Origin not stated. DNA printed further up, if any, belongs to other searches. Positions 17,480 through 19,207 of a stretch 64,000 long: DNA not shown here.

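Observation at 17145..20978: Unusual four-gene electron-input module on a membrane-bound FHL/Mrp-type [NiFe]-hydrogenase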

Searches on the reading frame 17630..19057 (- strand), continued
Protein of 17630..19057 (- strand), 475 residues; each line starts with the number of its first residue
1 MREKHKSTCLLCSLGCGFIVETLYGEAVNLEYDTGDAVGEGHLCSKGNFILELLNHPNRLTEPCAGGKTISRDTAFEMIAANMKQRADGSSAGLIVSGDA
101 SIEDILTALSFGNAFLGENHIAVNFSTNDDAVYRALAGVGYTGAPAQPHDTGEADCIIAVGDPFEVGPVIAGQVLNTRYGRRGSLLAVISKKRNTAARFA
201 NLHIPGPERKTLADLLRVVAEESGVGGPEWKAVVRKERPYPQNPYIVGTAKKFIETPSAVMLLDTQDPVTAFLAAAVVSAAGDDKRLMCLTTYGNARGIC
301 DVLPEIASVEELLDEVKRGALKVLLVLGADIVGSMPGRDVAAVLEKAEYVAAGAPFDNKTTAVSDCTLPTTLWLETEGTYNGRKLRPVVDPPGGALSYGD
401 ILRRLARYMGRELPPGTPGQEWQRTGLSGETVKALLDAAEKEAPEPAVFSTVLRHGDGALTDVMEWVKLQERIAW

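Call 48: predict_structure(alignment_id=A1)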
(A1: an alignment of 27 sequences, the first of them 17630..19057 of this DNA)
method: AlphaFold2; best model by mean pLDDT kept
length: 475 residues; sequences in the alignment: 27
mean_pLDDT: 87.4   pTM: 0.89
mean pLDDT of the five models: 87.4, 85.5, 82.9, 82.3, 82.3
residues with pLDDT >= 90: 262; 70-90: 174; 50-70: 21; < 50: 18
segments of 3 or more residues with pLDDT < 50: 460-475
pLDDT, mean of each block of 10 residues (from residue 1): 89 89 89 86 80 79 91 96 83 93 93 86 92 87 79 92 91 88 92 93 96 97 82 95 97 93 96 95 92 90 88 95 94 88 96 91 94 88 85 89 95 76 76 96 87 59 38 34
secondary structure, 60 per line:
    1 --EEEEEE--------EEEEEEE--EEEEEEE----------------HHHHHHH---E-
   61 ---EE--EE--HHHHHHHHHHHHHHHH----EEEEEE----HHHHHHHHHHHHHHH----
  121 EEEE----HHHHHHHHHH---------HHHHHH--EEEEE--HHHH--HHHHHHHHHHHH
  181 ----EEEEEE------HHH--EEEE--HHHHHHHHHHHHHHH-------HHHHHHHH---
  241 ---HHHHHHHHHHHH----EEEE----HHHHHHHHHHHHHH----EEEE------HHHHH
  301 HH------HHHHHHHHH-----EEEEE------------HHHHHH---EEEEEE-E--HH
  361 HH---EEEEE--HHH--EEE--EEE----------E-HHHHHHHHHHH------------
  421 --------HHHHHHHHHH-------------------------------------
elements in order: E3-8 E17-23 E26-32 H49-55 H72-87 E92-97 H102-116 E121-124 H129-138 H148-153 E156-160 H163-166 H169-180 E185-190 E202-205 H208-222 H230-237 H244-255 E260-263 H268-281 E286-289 H296-302 H309-317 E323-327 H340-345 E349-354 H359-362 E366-370 E378-380 E383-385 H398-408 H429-438

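Call 51: fold_search(model_id=the predicted structure, library=pdb)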
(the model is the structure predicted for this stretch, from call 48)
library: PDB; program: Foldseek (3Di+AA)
matches with E <= 10: 1242; with E <= 0.001: 178
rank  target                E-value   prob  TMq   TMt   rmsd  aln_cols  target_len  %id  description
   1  7bkb_D                4.3e-25  1.00  0.73  0.64   8.0       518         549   19  Formate dehydrogenase - heterodisulfide reductase - formylmethanofuran dehydrogenase complex from Methanospirillum hun (released 2021-09-29)
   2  7vw6_A                1.4e-24  1.00  0.75  0.41   6.7       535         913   18  Cryo-EM Structure of Formate Dehydrogenase 1 from Methylorubrum extorquens AM1 (released 2022-06-01)
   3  2v45                  1.7e-24  1.00  0.76  0.51   8.9       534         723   20  A New Catalytic Mechanism of Periplasmic Nitrate Reductase from Desulfovibrio desulfuricans ATCC 27774 from Crystallogra (released 2008-03-18)
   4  2jio                  3.7e-24  1.00  0.75  0.51   9.7       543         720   20  A New Catalytic Mechanism of Periplasmic Nitrate Reductase from Desulfovibrio desulfuricans ATCC 27774 from Crystallogra (released 2008-03-18)
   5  2v3v                  4.4e-24  1.00  0.75  0.51   9.7       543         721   20  A New Catalytic Mechanism of Periplasmic Nitrate Reductase from Desulfovibrio desulfuricans ATCC 27774 from Crystallogra (released 2008-03-18)
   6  2nap                  1.5e-23  1.00  0.75  0.51   9.7       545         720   19  DISSIMILATORY NITRATE REDUCTASE (NAP) FROM DESULFOVIBRIO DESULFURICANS (released 1999-09-19)
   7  9ktl_A                1.5e-23  1.00  0.76  0.40   7.9       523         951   20  Cryo-EM structure of reduced form of formate dehydrogenase from Rhodobacter aestuarii (RaFDH) with NADH (released 2025-06-18)
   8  2nya_A                2.7e-23  1.00  0.68  0.42   8.2       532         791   18  Crystal structure of the periplasmic nitrate reductase (NAP) from Escherichia coli (released 2006-12-05)
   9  8j83_A                6.0e-23  1.00  0.77  0.42   3.6       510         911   19  Crystal structure of formate dehydrogenase from Methylorubrum extorquens AM1 (released 2023-10-11)
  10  7xqw_A                1.7e-22  1.00  0.75  0.47   3.3       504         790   19  Formate dehydrogenase (FDH) from Methylobacterium extorquens AM1 (MeFDH1) (released 2023-08-09)
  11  1fdi                  1.8e-22  1.00  0.73  0.50   8.0       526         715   19  OXIDIZED FORM OF FORMATE DEHYDROGENASE H FROM E. COLI COMPLEXED WITH THE INHIBITOR NITRITE (released 1997-08-20)
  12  8rqz_C                3.7e-22  1.00  0.75  0.38   3.5       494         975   18  Crystal structure of Molybdenum bispyranopterin guanine dinucleotide formate dehydrogenases ForCE1 from Bacillus subti (released 2025-08-06)
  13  6tg9_A                4.1e-22  1.00  0.75  0.39   8.3       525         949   19  Cryo-EM Structure of NADH reduced form of NAD+-dependent Formate Dehydrogenase from Rhodobacter capsulatus (released 2020-04-22)
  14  9vap_A                5.2e-22  1.00  0.74  0.41   5.0       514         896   18  Cryo-EM structure of formate dehydrogenase from Shewanella oneidensis MR-1 (SoFdhAB) (released 2026-04-08)
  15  1aa6                  1.2e-21  1.00  0.72  0.50   4.7       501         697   20  REDUCED FORM OF FORMATE DEHYDROGENASE H FROM E. COLI (released 1997-08-20)
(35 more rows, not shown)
